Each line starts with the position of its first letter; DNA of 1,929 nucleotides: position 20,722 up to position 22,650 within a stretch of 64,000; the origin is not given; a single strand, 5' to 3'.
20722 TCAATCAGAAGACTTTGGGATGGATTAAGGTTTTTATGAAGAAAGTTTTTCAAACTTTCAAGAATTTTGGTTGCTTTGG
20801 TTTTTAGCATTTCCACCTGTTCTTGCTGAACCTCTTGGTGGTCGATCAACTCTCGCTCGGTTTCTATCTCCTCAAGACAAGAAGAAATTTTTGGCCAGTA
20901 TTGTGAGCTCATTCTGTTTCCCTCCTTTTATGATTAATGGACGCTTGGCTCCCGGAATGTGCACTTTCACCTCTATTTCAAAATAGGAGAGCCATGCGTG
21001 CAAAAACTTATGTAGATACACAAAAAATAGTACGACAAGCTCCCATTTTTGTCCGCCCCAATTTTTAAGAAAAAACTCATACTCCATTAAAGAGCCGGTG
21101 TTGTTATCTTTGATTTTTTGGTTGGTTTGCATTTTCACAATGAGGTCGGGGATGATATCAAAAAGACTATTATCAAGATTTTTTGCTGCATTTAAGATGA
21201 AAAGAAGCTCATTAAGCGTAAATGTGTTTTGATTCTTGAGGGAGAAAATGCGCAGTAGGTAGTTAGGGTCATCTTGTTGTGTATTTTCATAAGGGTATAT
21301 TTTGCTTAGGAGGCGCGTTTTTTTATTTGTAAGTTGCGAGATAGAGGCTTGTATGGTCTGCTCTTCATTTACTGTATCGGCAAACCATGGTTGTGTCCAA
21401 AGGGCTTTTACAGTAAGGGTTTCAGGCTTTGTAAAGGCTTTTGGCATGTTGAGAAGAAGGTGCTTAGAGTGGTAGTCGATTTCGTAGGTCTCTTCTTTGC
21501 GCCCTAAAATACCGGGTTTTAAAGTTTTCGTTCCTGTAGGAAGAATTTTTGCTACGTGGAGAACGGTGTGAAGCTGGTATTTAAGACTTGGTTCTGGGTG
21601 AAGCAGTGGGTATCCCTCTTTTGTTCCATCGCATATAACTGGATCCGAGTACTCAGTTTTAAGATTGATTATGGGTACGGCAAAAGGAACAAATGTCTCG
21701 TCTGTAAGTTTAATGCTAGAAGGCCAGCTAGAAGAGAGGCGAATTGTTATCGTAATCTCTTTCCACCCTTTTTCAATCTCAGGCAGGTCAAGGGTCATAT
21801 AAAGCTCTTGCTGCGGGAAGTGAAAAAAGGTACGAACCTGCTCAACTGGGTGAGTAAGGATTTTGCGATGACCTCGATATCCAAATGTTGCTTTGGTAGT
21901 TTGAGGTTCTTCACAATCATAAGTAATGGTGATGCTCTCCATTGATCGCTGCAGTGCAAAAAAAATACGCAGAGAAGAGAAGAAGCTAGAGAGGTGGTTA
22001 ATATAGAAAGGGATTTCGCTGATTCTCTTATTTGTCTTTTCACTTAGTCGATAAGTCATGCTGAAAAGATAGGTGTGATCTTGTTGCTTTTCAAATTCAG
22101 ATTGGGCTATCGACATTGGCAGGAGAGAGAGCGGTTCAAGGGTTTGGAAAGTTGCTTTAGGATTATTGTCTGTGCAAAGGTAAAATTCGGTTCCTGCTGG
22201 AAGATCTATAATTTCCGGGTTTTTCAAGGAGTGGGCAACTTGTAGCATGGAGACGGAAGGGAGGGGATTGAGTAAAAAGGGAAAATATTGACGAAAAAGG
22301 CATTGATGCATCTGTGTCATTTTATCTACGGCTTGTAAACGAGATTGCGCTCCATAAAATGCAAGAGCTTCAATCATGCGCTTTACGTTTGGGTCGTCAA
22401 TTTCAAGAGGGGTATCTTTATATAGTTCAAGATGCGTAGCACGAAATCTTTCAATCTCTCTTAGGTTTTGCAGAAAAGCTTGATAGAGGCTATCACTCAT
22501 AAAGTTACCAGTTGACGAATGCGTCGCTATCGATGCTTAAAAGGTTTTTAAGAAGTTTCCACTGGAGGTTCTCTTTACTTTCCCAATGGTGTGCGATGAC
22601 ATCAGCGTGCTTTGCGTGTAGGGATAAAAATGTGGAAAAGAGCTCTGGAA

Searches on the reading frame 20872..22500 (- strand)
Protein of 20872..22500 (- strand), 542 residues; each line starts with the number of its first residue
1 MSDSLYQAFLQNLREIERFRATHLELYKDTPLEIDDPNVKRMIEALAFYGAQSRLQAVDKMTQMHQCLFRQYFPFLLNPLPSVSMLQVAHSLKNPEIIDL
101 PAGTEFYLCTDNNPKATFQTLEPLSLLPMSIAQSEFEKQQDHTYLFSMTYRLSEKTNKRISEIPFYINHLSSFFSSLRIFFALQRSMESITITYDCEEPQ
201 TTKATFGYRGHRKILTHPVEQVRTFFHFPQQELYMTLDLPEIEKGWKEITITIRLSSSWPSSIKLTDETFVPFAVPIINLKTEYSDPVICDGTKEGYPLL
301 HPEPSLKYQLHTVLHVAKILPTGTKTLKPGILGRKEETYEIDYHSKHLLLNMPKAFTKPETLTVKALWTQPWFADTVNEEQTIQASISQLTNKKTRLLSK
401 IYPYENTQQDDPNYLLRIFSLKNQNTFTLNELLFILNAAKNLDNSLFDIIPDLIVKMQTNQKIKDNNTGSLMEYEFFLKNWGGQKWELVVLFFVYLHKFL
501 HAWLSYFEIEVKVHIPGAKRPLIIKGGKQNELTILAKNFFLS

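Call 8: search_protein_families(library=pfam, proteins=[window:20872-22500:-], max_evalue=0.01)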
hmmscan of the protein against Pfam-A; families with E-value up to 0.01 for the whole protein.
window:20872-22500:- (542 aa): 1 family
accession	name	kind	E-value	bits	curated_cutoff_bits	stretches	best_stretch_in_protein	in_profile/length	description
PF05947.17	T6SS_TssF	-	5.1e-28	98.4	25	1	21-320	25-359/608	Type VI secretion system, TssF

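Call 24: find_homologous_proteins(query=window:20872-22500:-, max_evalue=0.001)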
Query window:20872-22500:- (542 aa): 88 proteins with E <= 0.001 among 7942 candidates.
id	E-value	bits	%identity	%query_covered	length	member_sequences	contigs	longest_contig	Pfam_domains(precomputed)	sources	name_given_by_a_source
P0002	0.0e+0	1234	100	100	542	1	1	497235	PF05947.18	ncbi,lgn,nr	ncbi:MAG: type VI secretion system baseplate subunit TssF/IglH [Candidatus Algichlamydia australiens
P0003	8.7e-278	940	76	100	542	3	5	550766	PF05947.18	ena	-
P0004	1.0e-179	616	49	100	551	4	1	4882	PF05947.18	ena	-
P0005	6.8e-176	604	48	100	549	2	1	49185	PF05947.18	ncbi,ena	-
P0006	1.2e-175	603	48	100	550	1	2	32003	PF05947.18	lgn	-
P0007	2.3e-175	602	49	100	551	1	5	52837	PF05947.18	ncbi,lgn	-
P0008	1.5e-174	599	48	100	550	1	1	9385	PF05947.18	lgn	-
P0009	5.0e-174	598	47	100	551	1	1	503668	PF05947.18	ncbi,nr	ncbi:MAG: type VI secretion system baseplate subunit TssF [Verrucomicrobia bacterium]|nr:type VI sec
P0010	6.7e-173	594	47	100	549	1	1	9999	PF05947.18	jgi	jgi:type VI secretion system protein ImpG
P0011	8.0e-173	594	47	100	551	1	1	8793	PF05947.18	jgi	jgi:type VI secretion system protein ImpG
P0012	1.6e-172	593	47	100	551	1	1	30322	PF05947.18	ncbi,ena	-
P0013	3.9e-172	591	46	100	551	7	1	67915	PF05947.18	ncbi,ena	-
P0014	8.6e-172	590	46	100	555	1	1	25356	PF05947.18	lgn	-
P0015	1.9e-171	589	47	100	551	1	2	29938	PF05947.18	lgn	-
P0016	2.6e-171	589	47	100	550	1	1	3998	PF05947.18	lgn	-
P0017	4.5e-171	588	47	100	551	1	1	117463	PF05947.18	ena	-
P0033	7.1e-166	571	46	100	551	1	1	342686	PF05947.18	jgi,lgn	jgi:type VI secretion system protein ImpG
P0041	1.5e-158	547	43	100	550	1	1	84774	PF05947.18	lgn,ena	-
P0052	2.6e-153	529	42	100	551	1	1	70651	PF05947.18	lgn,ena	-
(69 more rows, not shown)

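Call 25: find_encoding_contigs(protein=P0003, flank=10000, max_places=3)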
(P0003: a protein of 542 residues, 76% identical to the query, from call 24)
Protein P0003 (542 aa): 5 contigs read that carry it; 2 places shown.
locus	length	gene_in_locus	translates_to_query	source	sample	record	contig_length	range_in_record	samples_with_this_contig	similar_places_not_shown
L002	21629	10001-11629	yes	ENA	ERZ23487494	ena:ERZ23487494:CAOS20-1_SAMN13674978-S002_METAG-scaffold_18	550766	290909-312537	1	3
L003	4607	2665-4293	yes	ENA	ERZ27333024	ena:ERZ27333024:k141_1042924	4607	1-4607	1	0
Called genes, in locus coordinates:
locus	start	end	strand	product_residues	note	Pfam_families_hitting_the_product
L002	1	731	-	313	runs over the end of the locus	-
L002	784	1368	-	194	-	-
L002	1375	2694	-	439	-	-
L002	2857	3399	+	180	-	PF05591:T6SS_VipA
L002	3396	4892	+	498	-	PF05943:VipB, PF18945:VipB_2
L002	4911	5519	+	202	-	-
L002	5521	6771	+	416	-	PF05936:T6SS_VasE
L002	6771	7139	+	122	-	PF04965:GPW_gp25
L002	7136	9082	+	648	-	-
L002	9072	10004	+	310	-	-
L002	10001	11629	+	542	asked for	PF05947:T6SS_TssF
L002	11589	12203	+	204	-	PF09850:DotU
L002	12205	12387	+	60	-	-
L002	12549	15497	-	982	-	PF12796:Ank_2 (faint)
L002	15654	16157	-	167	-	PF10008:DUF2251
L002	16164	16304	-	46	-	-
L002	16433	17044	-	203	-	-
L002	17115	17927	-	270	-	PF15605:Ntox28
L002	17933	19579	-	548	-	-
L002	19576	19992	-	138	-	PF22361:IglE_N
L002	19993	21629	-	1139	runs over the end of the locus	-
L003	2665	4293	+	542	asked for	PF05947:T6SS_TssF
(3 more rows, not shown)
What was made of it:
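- The same gap in L002 has clearly taken up foreign cassettes (call 25).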

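Call 26: find_encoding_contigs(protein=P0009, flank=10000, max_places=2)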
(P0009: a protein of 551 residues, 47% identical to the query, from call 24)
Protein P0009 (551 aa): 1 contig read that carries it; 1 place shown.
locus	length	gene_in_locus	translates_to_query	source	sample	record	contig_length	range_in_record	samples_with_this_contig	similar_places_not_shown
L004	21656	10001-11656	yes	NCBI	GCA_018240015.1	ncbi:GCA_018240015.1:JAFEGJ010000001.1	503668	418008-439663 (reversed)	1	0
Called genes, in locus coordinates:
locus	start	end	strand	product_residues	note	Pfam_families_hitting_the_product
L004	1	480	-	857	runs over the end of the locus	PF00343:Phosphorylase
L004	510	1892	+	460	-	PF00890:FAD_binding_2 (weak), PF01134:GIDA (faint), PF01262:AlaDh_PNT_C (faint), PF07992:Pyr_redox_2, PF12831:FAD_oxidored, PF13738:Pyr_redox_3, PF00070:Pyr_redox, PF02852:Pyr_redox_dim, +3 more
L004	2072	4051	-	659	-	-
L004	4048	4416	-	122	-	PF04965:GPW_gp25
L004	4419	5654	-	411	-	PF05936:T6SS_VasE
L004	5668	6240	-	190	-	-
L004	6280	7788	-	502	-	PF05943:VipB, PF18945:VipB_2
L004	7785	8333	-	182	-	PF05591:T6SS_VipA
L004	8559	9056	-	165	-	-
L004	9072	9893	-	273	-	PF00959:Phage_lysozyme (faint)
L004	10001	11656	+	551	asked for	PF05947:T6SS_TssF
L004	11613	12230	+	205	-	PF09850:DotU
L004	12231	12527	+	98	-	-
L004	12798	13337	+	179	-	PF10008:DUF2251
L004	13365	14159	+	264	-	PF14107:DUF4280 (weak), PF15650:Tox-REase-9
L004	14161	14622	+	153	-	-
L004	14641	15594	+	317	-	PF06812:ImpA_N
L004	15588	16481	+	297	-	PF06996:T6SS_TssG (weak)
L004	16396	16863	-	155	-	-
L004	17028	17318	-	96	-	PF00646:F-box, PF12937:F-box-like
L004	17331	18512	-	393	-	-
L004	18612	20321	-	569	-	PF00501:AMP-binding (weak)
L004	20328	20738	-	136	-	PF22361:IglE_N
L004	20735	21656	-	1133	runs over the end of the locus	-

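Call 27: find_encoding_contigs(protein=P0033, flank=10000, max_places=2)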
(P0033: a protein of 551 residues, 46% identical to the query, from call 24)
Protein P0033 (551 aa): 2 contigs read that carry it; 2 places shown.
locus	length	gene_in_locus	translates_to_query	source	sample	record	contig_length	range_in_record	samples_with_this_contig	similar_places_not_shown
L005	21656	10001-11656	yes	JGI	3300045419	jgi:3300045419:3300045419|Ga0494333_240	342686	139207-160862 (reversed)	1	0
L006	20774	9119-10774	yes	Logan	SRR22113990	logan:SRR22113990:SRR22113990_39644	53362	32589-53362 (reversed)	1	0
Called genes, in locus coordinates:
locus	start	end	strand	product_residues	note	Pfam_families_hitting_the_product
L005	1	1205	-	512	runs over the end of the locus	PF03797:Autotransporter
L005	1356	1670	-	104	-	-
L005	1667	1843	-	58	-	-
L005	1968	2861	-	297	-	-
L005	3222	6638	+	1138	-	-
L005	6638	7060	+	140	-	PF22361:IglE_N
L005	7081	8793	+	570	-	PF00501:AMP-binding (weak)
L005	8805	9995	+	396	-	-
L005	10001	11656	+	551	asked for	PF05947:T6SS_TssF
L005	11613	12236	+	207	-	PF09850:DotU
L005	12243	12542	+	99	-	-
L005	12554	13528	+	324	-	PF06812:ImpA_N (weak)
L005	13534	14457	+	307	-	PF06996:T6SS_TssG (faint)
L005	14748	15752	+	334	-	-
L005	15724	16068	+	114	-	-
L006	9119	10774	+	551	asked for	PF05947:T6SS_TssF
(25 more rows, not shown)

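Call 39: find_related_loci(query=A1, collection=genome_contigs, flank=10000)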
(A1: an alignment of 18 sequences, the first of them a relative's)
Query A1 (542 aa) in genome_contigs; peptide patterns used: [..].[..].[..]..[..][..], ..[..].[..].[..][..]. (x = any residue, [..] = any of these).
448 stretches matched a pattern; 61 encode a relative of the query (tblastn E <= 1e-3); 60 distinct loci.
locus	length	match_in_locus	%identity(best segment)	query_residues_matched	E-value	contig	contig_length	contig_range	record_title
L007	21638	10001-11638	48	1-542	0e+0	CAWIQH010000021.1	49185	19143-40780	MAG: uncultured Chlamydiae bacterium isolate MFD01633.bin.2.154 genome assembly, contig: contig_49084, whole genome shot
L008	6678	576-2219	49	1-542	0e+0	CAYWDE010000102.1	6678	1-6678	MAG TPA_asm: uncultured bacterium isolate SRP302895_co1_246 genome assembly, contig: NODE_24034_length_6678_cov_4.160350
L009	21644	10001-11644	47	1-542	1e-180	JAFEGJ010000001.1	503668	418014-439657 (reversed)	MAG: Verrucomicrobia bacterium isolate SZAS-15 VERR-AMP-3__1__length-503668, whole genome shotgun sequence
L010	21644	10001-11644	47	1-542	1e-178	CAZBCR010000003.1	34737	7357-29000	MAG TPA_asm: uncultured bacterium isolate SRP200132_co1_555 genome assembly, contig: NODE_2104_length_34737_cov_11.72807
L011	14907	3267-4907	47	2-542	9e-175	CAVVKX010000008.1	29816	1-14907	MAG: uncultured Parachlamydiaceae bacterium isolate MFD04780.bin.2.26 genome assembly, contig: contig_1046, whole genome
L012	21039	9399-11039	46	3-542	3e-174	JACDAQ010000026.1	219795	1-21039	MAG: Candidatus Protochlamydia sp. isolate MGR_bin260 SD2897-2912_k127_3863209, whole genome shotgun sequence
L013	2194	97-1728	47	5-542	0e+0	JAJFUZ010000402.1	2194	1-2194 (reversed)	MAG: Parachlamydia sp. isolate bin.582 k141_289484, whole genome shotgun sequence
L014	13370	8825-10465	46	3-542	7e-172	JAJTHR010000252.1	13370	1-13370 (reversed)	MAG: Parachlamydia sp. isolate CoA8_M59.1 k141_3665393_flag_0_multi_9.9837_len_13370, whole genome shotgun sequence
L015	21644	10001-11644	46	1-542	7e-170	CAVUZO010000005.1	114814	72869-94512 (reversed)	MAG: uncultured Parachlamydiaceae bacterium isolate MFD04540.bin.2.15 genome assembly, contig: contig_33961, whole genom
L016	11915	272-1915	42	1-541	3e-155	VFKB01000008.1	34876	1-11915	MAG: Parachlamydiales bacterium isolate Bin_65_10 c_000001927819, whole genome shotgun sequence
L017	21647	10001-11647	41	1-542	7e-152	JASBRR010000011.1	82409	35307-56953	MAG: Simkaniaceae bacterium isolate BWSM_113 k141_2276842, whole genome shotgun sequence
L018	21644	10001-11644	40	2-542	2e-148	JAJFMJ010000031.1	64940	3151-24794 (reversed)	MAG: Chlamydiae bacterium isolate OFTM45 OFTM45_30, whole genome shotgun sequence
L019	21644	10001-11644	42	1-541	2e-145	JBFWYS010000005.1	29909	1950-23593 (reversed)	MAG: Pseudobdellovibrionaceae bacterium isolate CA_2019_TPBS_17 NODE_7821_length_29909_cov_8.371332_TPBS, whole genome s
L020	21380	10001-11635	43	3-542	1e-158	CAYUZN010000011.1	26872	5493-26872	MAG TPA_asm: uncultured bacterium isolate SRP292972_co3_114 genome assembly, contig: NODE_1071_length_26872_cov_4.996271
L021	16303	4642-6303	33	1-541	6e-100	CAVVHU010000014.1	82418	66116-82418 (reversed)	MAG: uncultured Chlamydiales bacterium isolate MFD02923.bin.1.43 genome assembly, contig: contig_40090, whole genome sho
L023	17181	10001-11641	47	3-542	4e-175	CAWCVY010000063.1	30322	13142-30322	MAG: uncultured Chlamydiae bacterium isolate MFD01633.bin.3.44 genome assembly, contig: contig_79478, whole genome shotg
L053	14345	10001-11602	34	2-541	2e-100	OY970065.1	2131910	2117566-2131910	MAG: Parachlamydiales bacterium isolate MFD09286.bin.c.6 genome assembly, chromosome: 1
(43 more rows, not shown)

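Call 51: search_protein_families(library=pfam, proteins=[L016:5381-7942:+, L011:9403-12012:+, L053:7842-9053:+, L017:20337-20819:+, L004:14161-14622:+, L002:16433-17044:-, L008:4582-5040:-, L008:3083-3460:-, L016:8048-11872:-, L021:414-3506:-], max_evalue=0.01)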
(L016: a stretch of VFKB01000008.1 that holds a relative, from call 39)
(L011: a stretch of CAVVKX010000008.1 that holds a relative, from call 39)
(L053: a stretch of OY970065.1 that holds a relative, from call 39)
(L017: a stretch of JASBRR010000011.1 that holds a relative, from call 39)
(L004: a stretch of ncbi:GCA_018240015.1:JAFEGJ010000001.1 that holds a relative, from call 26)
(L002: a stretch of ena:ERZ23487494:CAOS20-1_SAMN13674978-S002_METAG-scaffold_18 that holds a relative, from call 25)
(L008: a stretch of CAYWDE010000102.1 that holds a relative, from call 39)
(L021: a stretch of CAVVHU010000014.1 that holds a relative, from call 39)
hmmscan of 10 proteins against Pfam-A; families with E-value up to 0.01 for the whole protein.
L016:5381-7942:+ (853 aa): 38 families (the best 25 are shown)
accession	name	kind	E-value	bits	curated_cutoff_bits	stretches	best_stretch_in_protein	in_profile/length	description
PF07724.20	AAA_2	-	1.4e-71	240.4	27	1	590-753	1-166/166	AAA domain (Cdc48 subfamily)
PF17871.7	AAA_lid_9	-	8.1e-32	109.7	22.8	1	339-436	1-98/104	AAA lid domain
PF00004.35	AAA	-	1.1e-26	94.3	21.2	2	200-332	2-125/131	ATPase family associated with various cellular activities (AAA)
PF10431.15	ClpB_D2-small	-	2.1e-24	85.8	21.9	1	759-839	1-81/81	C-terminal, D2-small domain, of ClpB protein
PF07728.20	AAA_5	-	2.3e-17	63.7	22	1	595-716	2-125/139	AAA domain (dynein-related subfamily)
PF13401.12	AAA_22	-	8.7e-13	49.2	27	2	593-690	6-110/130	AAA domain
PF13191.12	AAA_16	-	3.8e-11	44.2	32.6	1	177-222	2-50/167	AAA ATPase domain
PF02861.25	Clp_N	-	3.3e-09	37.2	20.7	2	92-124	1-33/53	Clp amino terminal domain, pathogenicity island component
PF00158.32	Sigma54_activat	-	5.6e-09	36.4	20.2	1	596-695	26-124/168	Sigma-54 interaction domain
PF13173.12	AAA_14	-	2.1e-08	34.7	27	1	595-691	5-88/129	AAA domain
PF20720.3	nSTAND3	-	2.1e-08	34.4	27.2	0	594-635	19-60/155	Novel STAND NTPase 3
PF01637.24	ATPase_2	-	5.8e-08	33.3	33.2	0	181-350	5-194/225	ATPase domain predominantly from Archaea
PF12775.13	AAA_7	-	1.7e-07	31.4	25.8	1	595-643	36-84/181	P-loop containing dynein motor region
PF05496.18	RuvB_N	-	6.6e-07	29.7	27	0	589-617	30-58/159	Holliday junction DNA helicase RuvB P-loop domain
PF01695.23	IstB_IS21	-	2.9e-06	27.4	24.1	0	194-221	90-117/238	IstB-like ATP binding protein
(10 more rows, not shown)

L011:9403-12012:+ (869 aa): 37 families (the best 25 are shown)
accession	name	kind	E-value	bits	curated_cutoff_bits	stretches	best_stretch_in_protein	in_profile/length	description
PF07724.20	AAA_2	-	4.8e-68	228.8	27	1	598-766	1-166/166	AAA domain (Cdc48 subfamily)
PF17871.7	AAA_lid_9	-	5.6e-30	103.8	22.8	1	343-443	1-101/104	AAA lid domain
PF10431.15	ClpB_D2-small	-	1.1e-25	89.9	21.9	1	772-851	1-80/81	C-terminal, D2-small domain, of ClpB protein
PF00004.35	AAA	-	5.4e-24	85.6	21.2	2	204-316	2-109/131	ATPase family associated with various cellular activities (AAA)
PF02861.25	Clp_N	-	8.4e-18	64.7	20.7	2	16-67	1-52/53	Clp amino terminal domain, pathogenicity island component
PF07728.20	AAA_5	-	3.7e-17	63.1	22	1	603-724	2-125/139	AAA domain (dynein-related subfamily)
PF13401.12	AAA_22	-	1.9e-12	48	27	1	604-698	9-110/130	AAA domain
PF13191.12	AAA_16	-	2.1e-11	45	32.6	1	181-227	2-51/167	AAA ATPase domain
PF20720.3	nSTAND3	-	2.8e-08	34.1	27.2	0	604-643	21-60/155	Novel STAND NTPase 3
PF00158.32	Sigma54_activat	-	1e-07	32.3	20.2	1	602-703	24-124/168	Sigma-54 interaction domain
PF13238.12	AAA_18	-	2.6e-07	31.6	29.4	0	606-643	4-44/128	AAA domain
PF13173.12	AAA_14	-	2.9e-07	31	27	1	604-699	6-88/129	AAA domain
PF01695.23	IstB_IS21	-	6.1e-07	29.6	24.1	0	185-226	76-118/238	IstB-like ATP binding protein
PF12775.13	AAA_7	-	7.5e-07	29.3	25.8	1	603-651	36-84/181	P-loop containing dynein motor region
PF05496.18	RuvB_N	-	5.9e-06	26.6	27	0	598-624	31-57/159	Holliday junction DNA helicase RuvB P-loop domain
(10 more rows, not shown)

L053:7842-9053:+ (403 aa): 0 families

L017:20337-20819:+ (160 aa): 1 family
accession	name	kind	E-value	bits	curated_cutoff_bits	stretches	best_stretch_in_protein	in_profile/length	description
PF02641.20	DUF190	-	0.0074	17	23.4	0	64-95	52-83/97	Uncharacterized ACR, COG1993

L004:14161-14622:+ (153 aa): 1 family
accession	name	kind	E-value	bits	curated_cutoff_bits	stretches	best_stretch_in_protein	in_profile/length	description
PF14137.11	DUF4304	-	3.9e-05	24.1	23.2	1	14-115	5-111/115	Domain of unknown function (DUF4304)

L002:16433-17044:- (203 aa): 0 families

L008:4582-5040:- (152 aa): 0 families

L008:3083-3460:- (125 aa): 0 families

L016:8048-11872:- (1274 aa): 0 families

L021:414-3506:- (1030 aa): 4 families
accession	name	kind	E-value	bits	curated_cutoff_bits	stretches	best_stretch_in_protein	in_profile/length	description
PF00133.28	tRNA-synt_1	-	6.1e-146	486.8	22.7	1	17-619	2-410/414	tRNA synthetases class I (I, L, M and V)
PF19302.4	DUF5915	-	1.6e-60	204.4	27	1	837-1030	2-195/195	Domain of unknown function (DUF5915)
PF08264.19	Anticodon_1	-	4.3e-31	108.2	25.1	1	670-818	1-146/148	Anticodon-binding domain of tRNA ligase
PF09334.17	tRNA-synt_1g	-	2.1e-14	53.6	20.1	1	47-183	8-125/391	tRNA synthetases class I (M)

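Call 52: search_protein_families(library=pfam, proteins=[L008:3457-4266:-, L008:5042-5887:-, L017:19635-20327:+, L016:4892-5332:+, L012:6232-9252:-, L018:355-4185:+, L018:4276-7464:+, L019:2640-6461:+, L004:17331-18608:-, L023:7578-9491:-], max_evalue=0.01)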
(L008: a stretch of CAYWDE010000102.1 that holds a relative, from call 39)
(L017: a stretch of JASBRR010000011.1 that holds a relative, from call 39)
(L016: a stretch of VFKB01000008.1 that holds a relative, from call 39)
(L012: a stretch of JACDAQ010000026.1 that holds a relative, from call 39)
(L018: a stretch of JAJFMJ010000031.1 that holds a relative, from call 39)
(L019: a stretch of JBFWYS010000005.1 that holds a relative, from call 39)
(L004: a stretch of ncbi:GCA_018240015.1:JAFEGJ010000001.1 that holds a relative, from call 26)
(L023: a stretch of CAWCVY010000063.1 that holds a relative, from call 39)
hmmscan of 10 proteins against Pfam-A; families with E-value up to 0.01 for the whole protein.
L008:3457-4266:- (269 aa): 1 family
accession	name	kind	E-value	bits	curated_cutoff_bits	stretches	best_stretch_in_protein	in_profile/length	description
PF14107.11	DUF4280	-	2.4e-07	31.7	26.3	1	29-125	1-109/109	Domain of unknown function (DUF4280)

L008:5042-5887:- (281 aa): 2 families
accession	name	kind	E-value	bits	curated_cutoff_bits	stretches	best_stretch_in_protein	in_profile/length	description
PF01541.30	GIY-YIG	-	8.3e-06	26.4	22.6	1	177-211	1-35/78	GIY-YIG catalytic domain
PF14107.11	DUF4280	-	9.1e-05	23.5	26.3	1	8-101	4-109/109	Domain of unknown function (DUF4280)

L017:19635-20327:+ (230 aa): 1 family
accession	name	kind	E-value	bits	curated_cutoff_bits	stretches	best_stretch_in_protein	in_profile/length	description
PF14107.11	DUF4280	-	4.5e-10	40.5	26.3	1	5-104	1-109/109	Domain of unknown function (DUF4280)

L016:4892-5332:+ (146 aa): 1 family
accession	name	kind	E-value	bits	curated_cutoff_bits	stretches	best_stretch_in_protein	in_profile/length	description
PF14107.11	DUF4280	-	1e-05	26.5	26.3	1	5-109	1-109/109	Domain of unknown function (DUF4280)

L012:6232-9252:- (1006 aa): 2 families
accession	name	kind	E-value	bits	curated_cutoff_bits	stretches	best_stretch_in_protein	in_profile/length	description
PF03797.25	Autotransporter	-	2.3e-14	54.2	26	1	773-939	38-205/255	Autotransporter beta-domain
PF12951.13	PATR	-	1.8e-07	31.5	27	1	456-482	2-27/30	Passenger-associated-transport-repeat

L018:355-4185:+ (1276 aa): 0 families

L018:4276-7464:+ (1062 aa): 0 families

L019:2640-6461:+ (1273 aa): 0 families

L004:17331-18608:- (425 aa): 0 families

L023:7578-9491:- (637 aa): 0 families
